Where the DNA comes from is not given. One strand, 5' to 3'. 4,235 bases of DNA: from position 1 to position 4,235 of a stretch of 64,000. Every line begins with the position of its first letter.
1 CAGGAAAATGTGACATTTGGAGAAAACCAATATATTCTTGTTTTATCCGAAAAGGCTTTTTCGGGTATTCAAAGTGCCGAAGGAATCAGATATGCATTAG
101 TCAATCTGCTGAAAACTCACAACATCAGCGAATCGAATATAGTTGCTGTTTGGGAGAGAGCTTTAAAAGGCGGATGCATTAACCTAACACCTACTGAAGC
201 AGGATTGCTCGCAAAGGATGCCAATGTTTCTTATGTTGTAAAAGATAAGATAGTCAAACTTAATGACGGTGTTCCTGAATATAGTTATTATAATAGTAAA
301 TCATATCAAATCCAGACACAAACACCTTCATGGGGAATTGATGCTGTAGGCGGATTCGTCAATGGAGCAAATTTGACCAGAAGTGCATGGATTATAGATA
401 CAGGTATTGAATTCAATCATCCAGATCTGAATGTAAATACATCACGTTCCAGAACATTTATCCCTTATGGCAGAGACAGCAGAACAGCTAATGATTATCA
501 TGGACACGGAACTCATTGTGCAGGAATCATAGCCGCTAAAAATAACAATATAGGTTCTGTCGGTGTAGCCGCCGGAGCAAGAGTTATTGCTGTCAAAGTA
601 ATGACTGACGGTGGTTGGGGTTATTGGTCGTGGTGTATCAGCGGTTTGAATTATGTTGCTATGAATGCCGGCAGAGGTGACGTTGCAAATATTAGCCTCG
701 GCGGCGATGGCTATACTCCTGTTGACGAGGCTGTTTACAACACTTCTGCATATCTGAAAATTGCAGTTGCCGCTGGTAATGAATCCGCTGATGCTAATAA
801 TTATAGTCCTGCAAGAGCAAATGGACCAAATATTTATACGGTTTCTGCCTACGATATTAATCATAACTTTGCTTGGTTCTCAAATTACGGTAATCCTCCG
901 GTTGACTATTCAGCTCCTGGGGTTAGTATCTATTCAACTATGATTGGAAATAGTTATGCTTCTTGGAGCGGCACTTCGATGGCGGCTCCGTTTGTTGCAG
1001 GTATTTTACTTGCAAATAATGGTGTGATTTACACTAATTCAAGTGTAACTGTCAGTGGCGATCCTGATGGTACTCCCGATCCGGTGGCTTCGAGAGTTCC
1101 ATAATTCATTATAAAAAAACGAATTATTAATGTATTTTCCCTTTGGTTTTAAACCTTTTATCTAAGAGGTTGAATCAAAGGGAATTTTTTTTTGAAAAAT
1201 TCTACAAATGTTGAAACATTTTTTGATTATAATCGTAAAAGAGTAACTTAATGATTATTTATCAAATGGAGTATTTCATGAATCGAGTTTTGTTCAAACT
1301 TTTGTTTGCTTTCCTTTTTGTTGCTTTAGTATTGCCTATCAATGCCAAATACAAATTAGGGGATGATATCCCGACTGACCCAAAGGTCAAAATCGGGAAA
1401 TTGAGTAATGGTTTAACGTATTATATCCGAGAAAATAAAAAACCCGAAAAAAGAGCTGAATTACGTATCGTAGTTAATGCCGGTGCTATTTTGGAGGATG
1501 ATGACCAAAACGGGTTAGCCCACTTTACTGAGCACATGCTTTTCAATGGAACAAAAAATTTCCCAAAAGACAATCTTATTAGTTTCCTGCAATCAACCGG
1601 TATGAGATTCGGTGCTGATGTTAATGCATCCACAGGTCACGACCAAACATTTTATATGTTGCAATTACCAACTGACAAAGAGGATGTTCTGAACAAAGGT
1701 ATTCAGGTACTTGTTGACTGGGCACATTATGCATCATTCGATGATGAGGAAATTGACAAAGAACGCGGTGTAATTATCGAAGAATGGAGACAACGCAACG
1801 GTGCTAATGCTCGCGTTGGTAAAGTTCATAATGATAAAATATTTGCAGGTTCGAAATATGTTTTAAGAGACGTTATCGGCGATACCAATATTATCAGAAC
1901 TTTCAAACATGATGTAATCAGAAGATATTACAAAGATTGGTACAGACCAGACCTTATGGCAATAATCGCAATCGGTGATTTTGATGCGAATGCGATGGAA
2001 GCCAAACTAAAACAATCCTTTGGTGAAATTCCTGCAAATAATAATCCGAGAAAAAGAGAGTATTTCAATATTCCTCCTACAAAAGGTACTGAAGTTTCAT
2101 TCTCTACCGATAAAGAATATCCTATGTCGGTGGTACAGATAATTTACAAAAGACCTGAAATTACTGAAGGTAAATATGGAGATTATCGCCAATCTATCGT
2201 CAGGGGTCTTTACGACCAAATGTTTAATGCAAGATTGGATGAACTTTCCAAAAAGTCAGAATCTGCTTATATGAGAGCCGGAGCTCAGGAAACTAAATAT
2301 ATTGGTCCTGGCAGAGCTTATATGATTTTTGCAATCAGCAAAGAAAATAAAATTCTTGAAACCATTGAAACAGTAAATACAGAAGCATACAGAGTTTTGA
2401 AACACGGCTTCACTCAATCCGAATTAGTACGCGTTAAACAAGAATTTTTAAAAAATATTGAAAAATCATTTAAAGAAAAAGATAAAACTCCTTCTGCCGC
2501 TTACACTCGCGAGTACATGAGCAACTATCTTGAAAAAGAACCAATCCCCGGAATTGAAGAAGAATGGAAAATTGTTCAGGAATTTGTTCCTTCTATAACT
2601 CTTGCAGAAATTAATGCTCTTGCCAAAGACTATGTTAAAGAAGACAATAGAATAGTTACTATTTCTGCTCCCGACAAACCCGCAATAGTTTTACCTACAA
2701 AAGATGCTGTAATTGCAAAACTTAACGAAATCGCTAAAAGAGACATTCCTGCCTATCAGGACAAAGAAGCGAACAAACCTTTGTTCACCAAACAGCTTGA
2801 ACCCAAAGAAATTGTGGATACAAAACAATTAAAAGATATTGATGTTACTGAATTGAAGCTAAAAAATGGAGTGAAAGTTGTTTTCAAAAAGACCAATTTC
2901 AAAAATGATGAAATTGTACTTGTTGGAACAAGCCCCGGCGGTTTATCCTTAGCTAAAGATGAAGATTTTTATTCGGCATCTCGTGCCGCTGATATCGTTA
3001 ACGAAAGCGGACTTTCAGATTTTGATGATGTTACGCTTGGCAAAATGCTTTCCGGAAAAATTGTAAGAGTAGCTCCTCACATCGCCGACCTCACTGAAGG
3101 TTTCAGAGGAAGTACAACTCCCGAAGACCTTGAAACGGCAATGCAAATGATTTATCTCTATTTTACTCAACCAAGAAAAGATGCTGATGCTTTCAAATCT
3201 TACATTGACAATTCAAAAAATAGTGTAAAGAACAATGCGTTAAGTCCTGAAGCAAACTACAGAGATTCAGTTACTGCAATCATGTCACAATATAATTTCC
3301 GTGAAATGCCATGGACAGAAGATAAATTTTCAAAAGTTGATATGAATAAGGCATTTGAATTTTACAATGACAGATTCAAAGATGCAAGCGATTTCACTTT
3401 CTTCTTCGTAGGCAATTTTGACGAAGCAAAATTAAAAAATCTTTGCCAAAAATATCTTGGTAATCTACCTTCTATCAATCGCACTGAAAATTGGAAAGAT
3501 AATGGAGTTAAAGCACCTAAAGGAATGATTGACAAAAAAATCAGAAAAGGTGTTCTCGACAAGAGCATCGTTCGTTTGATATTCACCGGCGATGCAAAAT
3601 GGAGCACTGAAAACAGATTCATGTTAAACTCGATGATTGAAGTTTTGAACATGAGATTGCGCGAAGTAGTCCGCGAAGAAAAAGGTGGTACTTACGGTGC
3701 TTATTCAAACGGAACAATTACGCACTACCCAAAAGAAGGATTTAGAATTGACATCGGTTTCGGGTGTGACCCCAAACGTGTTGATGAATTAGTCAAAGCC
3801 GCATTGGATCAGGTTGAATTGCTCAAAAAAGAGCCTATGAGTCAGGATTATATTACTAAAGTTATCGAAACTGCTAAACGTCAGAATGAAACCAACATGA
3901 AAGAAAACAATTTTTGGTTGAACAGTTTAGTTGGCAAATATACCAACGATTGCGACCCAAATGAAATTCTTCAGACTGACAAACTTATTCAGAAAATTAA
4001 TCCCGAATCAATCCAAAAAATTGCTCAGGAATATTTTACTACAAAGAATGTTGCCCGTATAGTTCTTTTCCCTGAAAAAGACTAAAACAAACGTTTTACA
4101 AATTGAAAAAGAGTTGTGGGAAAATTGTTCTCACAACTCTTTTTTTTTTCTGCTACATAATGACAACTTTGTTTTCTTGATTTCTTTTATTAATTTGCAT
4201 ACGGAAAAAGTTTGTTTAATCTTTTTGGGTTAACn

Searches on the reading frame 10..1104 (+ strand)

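Call 43: search_protein_families(library=pfam, proteins=[window:10-1104:+], max_evalue=0.00001)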
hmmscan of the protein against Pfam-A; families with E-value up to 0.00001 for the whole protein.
window:10-1104:+ (364 aa): 1 family
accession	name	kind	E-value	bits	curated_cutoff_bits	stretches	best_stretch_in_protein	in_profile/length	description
PF00082.27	Peptidase_S8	-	4e-36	125.2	21.8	1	128-333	8-250/288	Subtilase family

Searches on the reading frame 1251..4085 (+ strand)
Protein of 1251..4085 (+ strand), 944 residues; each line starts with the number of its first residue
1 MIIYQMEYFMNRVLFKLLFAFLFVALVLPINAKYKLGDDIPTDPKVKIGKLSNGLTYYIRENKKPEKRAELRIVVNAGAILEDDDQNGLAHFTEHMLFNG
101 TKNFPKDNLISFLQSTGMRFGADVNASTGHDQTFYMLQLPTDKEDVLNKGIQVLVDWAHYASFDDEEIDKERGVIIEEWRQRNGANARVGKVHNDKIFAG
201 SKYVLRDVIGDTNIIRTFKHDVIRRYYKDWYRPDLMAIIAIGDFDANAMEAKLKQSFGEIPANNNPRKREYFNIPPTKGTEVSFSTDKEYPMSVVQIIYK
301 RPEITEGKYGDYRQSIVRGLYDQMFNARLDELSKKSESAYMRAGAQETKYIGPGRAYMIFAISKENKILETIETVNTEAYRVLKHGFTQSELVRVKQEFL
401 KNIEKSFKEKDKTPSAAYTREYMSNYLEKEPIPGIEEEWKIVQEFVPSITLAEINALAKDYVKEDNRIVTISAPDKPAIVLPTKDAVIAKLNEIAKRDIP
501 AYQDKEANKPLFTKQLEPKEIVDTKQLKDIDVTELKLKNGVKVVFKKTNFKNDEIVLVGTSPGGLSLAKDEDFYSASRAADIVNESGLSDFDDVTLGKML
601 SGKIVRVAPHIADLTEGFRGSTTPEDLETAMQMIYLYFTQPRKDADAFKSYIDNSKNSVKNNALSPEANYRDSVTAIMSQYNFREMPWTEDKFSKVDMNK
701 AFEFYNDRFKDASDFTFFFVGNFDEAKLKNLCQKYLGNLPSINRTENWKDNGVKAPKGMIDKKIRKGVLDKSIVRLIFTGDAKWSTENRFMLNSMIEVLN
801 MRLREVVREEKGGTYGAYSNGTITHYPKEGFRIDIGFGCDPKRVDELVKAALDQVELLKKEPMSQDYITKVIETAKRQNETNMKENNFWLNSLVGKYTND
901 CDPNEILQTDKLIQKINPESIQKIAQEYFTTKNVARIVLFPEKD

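Call 28: find_encoding_contigs(protein=window:1251-4085:+, flank=10000, max_places=6)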
Protein window:1251-4085:+ (944 aa): no gene with exactly this product is on record in the collection.

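Call 43: search_protein_families(library=pfam, proteins=[window:1251-4085:+], max_evalue=0.00001)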
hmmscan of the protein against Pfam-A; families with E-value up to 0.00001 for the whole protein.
window:1251-4085:+ (944 aa): 2 families
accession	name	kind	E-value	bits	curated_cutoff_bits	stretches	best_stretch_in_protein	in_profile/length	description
PF05193.26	Peptidase_M16_C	-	9.1e-44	149.9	23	2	699-873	5-179/181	Peptidase M16 inactive domain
PF00675.25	Peptidase_M16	-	8.5e-27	94.3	22.3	1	60-181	4-118/149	Insulinase (Peptidase family M16)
